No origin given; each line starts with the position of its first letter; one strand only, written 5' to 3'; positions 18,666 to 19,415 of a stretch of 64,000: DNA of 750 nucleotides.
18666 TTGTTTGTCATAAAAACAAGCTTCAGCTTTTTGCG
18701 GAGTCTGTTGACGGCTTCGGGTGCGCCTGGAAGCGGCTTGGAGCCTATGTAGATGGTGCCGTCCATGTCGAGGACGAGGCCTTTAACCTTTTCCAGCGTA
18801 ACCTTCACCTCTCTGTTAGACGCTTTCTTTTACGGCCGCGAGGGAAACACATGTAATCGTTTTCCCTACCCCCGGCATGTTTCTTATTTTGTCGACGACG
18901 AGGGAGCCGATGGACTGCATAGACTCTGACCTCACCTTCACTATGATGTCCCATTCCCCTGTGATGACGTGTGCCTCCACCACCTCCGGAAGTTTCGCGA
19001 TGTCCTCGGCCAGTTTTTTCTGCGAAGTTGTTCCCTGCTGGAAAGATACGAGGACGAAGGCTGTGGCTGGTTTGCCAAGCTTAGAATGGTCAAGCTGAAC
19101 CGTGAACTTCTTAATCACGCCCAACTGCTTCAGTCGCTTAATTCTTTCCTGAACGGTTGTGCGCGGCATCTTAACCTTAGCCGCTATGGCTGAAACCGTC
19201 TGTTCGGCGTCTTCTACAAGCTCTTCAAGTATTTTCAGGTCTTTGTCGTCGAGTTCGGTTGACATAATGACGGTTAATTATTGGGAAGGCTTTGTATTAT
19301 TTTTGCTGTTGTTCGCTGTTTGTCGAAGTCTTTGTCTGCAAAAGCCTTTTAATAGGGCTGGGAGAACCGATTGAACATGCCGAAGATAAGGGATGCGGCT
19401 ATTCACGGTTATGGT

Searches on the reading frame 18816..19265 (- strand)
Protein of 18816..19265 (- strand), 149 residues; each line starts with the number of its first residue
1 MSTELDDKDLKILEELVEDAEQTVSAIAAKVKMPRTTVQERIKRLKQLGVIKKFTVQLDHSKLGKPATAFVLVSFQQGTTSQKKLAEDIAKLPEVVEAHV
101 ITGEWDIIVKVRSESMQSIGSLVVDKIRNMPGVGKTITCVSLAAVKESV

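Call 67: search_protein_families(library=pfam, proteins=[window:18816-19265:-], max_evalue=0.00001)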
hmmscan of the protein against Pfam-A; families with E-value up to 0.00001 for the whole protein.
window:18816-19265:- (149 aa): 6 families
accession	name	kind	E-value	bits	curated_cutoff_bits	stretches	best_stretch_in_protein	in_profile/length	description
PF01037.27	AsnC_trans_reg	-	1.3e-18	67.1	25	1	71-142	1-71/73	Lrp/AsnC ligand binding domain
PF13412.12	HTH_24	-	6.7e-14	51.6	21.9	1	5-52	1-48/48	Winged helix-turn-helix DNA-binding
PF13404.12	HTH_AsnC-type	-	8.4e-14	51.6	27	1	5-46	1-42/42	AsnC-type helix-turn-helix domain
PF01978.25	TrmB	-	4.7e-07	30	25.6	1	5-54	6-55/68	Sugar-specific transcriptional regulator TrmB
PF09904.15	HTH_43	-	4.3e-06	27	27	1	15-60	14-59/89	Winged helix-turn helix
PF12840.13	HTH_20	-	6.9e-06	26.4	27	0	10-52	7-49/51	Helix-turn-helix domain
